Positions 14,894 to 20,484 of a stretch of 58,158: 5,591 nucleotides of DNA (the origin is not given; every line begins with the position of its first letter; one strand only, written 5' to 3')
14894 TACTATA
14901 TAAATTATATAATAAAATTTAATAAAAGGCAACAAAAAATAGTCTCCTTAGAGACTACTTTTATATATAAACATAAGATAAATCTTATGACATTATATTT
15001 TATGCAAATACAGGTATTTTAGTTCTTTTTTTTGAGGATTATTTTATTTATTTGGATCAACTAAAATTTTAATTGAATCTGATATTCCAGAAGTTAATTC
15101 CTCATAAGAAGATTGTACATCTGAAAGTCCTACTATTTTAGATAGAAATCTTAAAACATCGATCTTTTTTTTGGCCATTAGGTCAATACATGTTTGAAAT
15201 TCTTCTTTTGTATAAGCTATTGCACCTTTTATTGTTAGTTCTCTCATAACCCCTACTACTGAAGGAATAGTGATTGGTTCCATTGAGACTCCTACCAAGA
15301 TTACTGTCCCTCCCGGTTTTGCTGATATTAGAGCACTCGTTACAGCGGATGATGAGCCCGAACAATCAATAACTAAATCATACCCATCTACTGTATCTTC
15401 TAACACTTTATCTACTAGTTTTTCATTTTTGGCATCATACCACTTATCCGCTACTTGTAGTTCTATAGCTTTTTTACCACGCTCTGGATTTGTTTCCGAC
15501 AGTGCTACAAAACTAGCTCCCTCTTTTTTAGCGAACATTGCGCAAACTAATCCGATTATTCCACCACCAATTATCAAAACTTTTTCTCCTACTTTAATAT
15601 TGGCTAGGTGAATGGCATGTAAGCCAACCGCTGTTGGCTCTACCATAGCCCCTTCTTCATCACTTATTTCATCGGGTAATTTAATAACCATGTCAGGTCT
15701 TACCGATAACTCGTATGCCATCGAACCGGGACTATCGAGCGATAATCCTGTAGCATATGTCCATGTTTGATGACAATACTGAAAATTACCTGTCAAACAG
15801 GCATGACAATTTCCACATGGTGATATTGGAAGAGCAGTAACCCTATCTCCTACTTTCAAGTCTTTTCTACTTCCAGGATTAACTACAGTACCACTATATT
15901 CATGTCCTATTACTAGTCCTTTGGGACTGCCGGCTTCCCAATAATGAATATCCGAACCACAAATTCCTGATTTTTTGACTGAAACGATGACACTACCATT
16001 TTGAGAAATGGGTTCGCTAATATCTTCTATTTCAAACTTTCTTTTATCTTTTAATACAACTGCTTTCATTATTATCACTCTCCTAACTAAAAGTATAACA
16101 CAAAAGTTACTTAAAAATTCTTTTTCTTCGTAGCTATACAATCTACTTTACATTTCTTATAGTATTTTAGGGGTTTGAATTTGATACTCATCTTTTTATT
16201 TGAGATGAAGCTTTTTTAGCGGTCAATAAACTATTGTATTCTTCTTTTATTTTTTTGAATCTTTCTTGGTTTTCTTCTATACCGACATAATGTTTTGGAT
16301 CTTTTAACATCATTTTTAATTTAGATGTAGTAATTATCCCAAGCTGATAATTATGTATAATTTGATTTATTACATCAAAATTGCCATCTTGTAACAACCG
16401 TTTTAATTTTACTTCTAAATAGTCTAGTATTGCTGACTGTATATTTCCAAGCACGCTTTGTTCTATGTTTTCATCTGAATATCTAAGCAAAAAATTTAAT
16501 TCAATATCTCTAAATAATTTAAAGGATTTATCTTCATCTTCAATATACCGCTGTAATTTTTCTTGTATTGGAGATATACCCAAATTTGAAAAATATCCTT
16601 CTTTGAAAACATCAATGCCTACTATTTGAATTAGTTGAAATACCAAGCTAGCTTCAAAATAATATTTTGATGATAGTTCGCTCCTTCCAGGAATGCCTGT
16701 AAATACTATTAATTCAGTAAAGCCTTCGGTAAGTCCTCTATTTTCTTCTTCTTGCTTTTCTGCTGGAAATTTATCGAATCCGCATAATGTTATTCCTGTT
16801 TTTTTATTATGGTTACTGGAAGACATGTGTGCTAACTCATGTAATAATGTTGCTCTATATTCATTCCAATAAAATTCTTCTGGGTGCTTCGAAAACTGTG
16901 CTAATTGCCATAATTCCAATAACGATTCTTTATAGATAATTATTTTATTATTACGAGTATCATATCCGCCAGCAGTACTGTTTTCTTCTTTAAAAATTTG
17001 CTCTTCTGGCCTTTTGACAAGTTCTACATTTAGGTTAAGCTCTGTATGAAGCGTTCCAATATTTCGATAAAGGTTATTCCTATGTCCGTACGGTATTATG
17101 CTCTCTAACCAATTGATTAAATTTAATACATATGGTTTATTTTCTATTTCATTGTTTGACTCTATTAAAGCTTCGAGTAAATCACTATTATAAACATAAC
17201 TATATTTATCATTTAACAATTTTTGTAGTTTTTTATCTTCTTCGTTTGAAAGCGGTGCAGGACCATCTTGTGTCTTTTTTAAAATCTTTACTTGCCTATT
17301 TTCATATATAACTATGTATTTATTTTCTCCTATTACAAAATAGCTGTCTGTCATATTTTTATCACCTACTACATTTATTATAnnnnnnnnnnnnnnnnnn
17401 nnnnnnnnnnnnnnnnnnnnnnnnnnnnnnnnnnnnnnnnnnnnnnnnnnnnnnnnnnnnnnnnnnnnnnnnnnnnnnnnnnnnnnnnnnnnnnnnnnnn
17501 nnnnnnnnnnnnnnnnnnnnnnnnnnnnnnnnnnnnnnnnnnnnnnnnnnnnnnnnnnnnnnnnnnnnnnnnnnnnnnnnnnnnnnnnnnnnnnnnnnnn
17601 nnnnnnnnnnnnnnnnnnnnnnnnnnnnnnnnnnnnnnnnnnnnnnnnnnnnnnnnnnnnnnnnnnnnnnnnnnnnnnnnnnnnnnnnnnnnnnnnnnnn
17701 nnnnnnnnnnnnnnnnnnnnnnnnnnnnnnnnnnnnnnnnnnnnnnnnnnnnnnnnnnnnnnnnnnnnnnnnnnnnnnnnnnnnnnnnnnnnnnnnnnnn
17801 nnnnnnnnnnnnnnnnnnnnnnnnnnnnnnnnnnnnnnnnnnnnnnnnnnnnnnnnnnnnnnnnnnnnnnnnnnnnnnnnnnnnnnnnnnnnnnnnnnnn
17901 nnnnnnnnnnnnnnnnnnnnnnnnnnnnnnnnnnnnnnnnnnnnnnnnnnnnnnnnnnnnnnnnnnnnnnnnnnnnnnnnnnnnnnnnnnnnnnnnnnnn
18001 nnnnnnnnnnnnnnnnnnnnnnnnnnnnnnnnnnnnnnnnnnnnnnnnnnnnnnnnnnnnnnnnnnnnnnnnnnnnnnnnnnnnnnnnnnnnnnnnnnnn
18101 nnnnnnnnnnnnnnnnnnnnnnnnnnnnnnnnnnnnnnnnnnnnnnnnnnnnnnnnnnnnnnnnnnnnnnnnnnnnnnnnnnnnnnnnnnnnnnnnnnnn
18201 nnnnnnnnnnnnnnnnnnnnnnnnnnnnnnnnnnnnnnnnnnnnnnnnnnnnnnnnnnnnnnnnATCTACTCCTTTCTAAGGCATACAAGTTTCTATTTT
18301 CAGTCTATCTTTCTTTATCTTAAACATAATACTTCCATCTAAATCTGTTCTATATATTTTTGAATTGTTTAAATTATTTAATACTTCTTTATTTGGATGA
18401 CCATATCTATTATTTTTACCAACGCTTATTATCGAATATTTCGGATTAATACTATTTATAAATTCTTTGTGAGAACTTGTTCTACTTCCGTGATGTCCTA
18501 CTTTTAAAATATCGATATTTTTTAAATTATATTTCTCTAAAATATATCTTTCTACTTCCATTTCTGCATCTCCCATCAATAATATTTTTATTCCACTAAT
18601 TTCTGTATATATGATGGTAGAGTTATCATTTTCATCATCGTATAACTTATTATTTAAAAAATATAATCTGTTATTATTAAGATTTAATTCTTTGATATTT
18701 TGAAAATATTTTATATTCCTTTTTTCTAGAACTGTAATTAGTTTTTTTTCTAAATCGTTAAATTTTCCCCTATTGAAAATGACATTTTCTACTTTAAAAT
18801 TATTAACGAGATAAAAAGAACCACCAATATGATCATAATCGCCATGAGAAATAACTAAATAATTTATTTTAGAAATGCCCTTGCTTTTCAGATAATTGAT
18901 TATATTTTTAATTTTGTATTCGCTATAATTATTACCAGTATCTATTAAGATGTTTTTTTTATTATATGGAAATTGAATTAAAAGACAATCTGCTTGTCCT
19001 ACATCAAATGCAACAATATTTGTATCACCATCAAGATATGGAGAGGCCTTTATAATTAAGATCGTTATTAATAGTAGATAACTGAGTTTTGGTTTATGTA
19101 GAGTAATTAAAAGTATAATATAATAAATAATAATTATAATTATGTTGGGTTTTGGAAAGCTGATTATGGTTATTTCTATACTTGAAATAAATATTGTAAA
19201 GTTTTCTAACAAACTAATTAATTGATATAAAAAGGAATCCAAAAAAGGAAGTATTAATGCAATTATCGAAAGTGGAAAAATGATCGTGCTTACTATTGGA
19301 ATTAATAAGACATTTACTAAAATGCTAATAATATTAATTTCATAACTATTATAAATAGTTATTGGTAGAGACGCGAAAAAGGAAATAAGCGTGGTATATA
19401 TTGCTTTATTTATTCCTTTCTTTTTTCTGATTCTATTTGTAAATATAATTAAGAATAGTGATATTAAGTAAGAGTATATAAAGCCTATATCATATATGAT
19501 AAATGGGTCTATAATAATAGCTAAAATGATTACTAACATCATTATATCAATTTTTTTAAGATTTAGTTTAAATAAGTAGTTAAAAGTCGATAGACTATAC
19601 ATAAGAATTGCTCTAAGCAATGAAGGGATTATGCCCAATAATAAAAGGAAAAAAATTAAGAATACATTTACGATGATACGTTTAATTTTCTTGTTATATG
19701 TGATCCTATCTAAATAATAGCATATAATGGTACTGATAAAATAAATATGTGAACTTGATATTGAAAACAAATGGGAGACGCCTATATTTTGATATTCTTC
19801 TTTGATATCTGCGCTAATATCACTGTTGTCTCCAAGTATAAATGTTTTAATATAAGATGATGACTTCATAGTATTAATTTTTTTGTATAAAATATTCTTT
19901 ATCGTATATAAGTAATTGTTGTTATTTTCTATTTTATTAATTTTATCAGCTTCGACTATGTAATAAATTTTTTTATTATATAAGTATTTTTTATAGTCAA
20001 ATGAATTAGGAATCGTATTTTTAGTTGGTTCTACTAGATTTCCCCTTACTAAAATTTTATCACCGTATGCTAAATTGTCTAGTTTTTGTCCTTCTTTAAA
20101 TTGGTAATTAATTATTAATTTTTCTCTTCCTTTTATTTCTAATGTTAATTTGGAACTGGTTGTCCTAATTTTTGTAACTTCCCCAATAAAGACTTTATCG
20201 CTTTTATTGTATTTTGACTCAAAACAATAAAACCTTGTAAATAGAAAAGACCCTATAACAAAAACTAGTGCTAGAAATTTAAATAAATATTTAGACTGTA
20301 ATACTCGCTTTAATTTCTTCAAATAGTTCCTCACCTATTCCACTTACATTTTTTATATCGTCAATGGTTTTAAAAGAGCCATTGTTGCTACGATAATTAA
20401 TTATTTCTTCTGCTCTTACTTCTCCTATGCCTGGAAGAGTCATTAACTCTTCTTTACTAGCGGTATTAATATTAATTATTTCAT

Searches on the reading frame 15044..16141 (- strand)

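Call 63: search_protein_families(library=pfam, proteins=[window:15044-16141:-], max_evalue=0.00001)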
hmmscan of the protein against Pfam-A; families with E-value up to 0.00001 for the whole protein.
window:15044-16141:- (365 aa): 4 families
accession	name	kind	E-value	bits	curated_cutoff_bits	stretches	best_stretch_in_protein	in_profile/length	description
PF08240.17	ADH_N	-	3e-22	79.3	23.5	1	48-157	2-104/104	Alcohol dehydrogenase GroES-like domain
PF00107.32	ADH_zinc_N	-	2.1e-21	76.6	31.8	1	196-323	2-128/129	Zinc-binding dehydrogenase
PF16912.11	Glu_dehyd_C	-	5.6e-11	42.7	34.9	1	164-351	4-203/211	Glucose dehydrogenase C-terminus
PF13602.12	ADH_zinc_N_2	-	6.1e-06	27.6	27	0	231-352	3-126/134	Zinc-binding dehydrogenase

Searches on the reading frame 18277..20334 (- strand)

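Call 63: search_protein_families(library=pfam, proteins=[window:18277-20334:-], max_evalue=0.00001)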
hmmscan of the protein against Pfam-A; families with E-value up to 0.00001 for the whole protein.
window:18277-20334:- (685 aa): 3 families
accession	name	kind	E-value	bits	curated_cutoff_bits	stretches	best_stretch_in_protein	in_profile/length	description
PF03772.21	Competence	-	2.5e-45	155.4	23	1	166-412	2-264/270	Competence protein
PF00753.33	Lactamase_B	-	3.6e-18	66.7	22.7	1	444-639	2-195/196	Metallo-beta-lactamase superfamily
PF13567.11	DUF4131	-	1.8e-11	44.5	31.6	1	42-134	79-164/165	Domain of unknown function (DUF4131)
